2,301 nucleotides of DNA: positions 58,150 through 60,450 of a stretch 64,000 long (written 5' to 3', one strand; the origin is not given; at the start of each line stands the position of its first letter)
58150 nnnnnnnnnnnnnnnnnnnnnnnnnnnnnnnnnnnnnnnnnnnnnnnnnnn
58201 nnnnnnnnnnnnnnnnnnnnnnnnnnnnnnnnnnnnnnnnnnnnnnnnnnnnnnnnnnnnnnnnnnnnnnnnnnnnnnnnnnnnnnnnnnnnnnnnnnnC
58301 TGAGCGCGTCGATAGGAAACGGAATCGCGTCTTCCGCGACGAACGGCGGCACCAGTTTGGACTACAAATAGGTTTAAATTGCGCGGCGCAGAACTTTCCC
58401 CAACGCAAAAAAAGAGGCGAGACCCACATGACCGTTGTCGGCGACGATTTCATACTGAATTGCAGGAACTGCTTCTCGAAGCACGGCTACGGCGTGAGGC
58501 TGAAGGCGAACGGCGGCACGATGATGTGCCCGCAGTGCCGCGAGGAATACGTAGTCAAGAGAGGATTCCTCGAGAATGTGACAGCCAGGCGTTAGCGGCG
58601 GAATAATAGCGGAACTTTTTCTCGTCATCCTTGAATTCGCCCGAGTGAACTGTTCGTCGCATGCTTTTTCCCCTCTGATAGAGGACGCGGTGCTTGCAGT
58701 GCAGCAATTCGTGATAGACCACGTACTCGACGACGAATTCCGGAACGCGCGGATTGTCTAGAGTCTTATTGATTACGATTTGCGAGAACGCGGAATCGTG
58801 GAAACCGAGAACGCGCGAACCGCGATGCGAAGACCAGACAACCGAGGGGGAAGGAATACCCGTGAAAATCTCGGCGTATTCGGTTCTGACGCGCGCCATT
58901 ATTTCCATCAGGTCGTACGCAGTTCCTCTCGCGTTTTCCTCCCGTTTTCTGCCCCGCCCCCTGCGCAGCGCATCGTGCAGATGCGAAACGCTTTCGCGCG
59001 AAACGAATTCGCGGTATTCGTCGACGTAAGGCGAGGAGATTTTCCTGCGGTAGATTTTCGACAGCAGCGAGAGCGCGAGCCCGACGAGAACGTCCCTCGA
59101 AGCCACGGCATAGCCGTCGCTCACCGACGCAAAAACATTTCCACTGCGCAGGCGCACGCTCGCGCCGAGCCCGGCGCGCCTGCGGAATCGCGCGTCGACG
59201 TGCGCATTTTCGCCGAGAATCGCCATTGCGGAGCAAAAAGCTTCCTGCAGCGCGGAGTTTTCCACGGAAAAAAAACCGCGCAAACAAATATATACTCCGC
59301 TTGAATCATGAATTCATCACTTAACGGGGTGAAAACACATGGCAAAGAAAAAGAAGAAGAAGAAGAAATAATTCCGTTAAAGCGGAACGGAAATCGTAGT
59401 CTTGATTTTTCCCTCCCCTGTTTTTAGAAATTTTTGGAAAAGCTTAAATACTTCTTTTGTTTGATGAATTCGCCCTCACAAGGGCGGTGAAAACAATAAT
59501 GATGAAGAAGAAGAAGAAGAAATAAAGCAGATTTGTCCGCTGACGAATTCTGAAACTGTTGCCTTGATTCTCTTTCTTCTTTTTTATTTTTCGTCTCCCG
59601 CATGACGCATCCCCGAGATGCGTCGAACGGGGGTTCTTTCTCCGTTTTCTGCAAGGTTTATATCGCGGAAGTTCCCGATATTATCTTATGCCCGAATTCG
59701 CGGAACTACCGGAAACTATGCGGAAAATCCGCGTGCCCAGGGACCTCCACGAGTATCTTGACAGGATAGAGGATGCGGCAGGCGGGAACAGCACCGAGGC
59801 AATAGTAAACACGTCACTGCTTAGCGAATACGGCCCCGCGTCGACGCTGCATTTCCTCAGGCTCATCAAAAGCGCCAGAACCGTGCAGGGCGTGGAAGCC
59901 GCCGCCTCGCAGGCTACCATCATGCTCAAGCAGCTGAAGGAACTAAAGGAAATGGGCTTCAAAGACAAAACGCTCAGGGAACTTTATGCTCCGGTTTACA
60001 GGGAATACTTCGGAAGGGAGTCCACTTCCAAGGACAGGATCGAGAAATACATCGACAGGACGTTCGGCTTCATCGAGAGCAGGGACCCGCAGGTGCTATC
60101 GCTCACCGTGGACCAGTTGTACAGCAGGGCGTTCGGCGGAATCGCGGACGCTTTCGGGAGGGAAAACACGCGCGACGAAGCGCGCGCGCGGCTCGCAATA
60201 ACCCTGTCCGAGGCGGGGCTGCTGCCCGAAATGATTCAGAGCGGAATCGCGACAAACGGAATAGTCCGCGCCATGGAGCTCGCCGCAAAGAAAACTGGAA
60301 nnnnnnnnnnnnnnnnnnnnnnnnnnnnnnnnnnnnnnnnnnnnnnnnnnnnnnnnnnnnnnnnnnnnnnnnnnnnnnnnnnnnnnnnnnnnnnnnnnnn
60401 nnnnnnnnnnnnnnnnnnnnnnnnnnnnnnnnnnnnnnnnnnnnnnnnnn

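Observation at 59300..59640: Duplicated element encoding poly-lysine micro-ORFs upstream of a large unknown gene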

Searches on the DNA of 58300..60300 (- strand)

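Call 3: search_rna_families(source=window, start=58300, end=60300, threshold=evalue, max_evalue=10, show_alignments=3)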
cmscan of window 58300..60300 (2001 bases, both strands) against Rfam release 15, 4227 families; matches with E-value up to 10: 7.
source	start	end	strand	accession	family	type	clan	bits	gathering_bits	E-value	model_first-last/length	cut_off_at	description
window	59076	59173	-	RF02423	Bp1_781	Gene; sRNA;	-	29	80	4.9e-05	20-130/230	no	Burkholderia sRNA Bp1_Cand871_SIPHT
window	59499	59591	+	RF01013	mir-577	Gene; miRNA;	-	19.1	100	2.6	1-86/86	no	mir-577 microRNA precursor family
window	59148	59185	+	RF03221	mir-6715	Gene; miRNA;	-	19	82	2.7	1-57/57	no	mir-6715 microRNA precursor family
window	59503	59591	+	RF00834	mir-268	Gene; miRNA;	-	18.8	47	4.9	1-89/89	no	mir-268 microRNA precursor family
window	59490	59594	-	RF00834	mir-268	Gene; miRNA;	-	18.3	47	6.7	1-89/89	no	mir-268 microRNA precursor family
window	59501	59545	+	RF01306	sR52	Gene; snRNA; snoRNA; CD-box;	-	16.2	50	2.4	1-60/60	no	Small nucleolar RNA sR52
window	59486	59595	+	RF04173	MIR847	Gene; miRNA;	-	15.5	184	5.2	1-164/164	no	MIR847 microRNA precursor family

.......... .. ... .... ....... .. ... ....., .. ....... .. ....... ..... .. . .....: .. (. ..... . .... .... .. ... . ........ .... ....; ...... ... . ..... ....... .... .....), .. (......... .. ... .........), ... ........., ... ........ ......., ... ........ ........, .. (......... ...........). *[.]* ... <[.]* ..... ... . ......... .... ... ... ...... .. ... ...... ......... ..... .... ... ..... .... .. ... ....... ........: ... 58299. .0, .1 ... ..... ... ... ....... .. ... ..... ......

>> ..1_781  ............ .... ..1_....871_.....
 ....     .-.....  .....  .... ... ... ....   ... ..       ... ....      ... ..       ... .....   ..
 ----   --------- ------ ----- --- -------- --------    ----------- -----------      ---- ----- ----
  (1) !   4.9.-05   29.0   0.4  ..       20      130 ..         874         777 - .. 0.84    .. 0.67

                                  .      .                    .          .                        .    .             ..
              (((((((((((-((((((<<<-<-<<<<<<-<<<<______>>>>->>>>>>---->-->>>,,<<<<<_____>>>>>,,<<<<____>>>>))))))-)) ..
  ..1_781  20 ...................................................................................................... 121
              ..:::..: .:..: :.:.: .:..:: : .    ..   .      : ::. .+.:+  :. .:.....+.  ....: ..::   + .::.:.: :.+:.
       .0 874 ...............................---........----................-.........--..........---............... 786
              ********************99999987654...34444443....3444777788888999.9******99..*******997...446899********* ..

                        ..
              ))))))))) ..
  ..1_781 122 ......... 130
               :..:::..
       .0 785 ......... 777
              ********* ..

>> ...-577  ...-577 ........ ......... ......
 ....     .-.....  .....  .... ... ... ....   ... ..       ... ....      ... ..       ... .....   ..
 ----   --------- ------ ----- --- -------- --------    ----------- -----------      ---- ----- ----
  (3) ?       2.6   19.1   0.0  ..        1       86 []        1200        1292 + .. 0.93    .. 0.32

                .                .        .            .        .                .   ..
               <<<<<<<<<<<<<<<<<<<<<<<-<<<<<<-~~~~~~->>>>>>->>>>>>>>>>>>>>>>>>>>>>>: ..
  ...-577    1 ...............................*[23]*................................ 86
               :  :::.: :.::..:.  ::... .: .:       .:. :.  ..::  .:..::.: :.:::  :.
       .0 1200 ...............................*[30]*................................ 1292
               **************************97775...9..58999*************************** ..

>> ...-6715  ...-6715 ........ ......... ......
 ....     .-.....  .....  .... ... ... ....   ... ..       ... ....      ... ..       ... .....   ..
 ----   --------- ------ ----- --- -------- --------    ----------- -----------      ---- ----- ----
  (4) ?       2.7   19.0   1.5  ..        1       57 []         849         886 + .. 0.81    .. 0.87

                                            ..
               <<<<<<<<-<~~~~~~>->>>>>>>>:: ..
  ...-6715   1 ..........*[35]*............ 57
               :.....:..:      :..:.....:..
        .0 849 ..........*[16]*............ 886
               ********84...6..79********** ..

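Call 72: search_rna_families(sources=[L048, L113, L168, L169, L171, L174, L188, L194], threshold=gathering)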
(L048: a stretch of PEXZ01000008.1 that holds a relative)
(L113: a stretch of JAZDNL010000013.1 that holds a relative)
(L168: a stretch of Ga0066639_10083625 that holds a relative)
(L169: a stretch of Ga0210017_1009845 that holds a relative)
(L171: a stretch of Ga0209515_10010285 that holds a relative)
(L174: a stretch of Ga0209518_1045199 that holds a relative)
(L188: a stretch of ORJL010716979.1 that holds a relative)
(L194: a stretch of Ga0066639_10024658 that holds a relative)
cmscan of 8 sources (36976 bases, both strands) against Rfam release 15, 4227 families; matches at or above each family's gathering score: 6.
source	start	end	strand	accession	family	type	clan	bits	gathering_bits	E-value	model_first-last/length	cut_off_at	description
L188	4221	5206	-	RF02540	LSU_rRNA_archaea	Gene; rRNA;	CL00112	421.4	50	4e-130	2359-2987/2987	5'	Archaeal large subunit ribosomal RNA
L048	3006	3286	-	RF00373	RNaseP_arch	Gene; ribozyme;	CL00002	129.5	84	3.1e-36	1-288/288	no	Archaeal RNase P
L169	1814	2094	-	RF00373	RNaseP_arch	Gene; ribozyme;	CL00002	129.5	84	3.1e-36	1-288/288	no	Archaeal RNase P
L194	1636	1905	-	RF00373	RNaseP_arch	Gene; ribozyme;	CL00002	101.6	84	1.7e-27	1-288/288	no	Archaeal RNase P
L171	1847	2131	-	RF00373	RNaseP_arch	Gene; ribozyme;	CL00002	101.5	84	1.8e-27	1-288/288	no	Archaeal RNase P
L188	1451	1720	-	RF00373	RNaseP_arch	Gene; ribozyme;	CL00002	99.5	84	7.7e-27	1-288/288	no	Archaeal RNase P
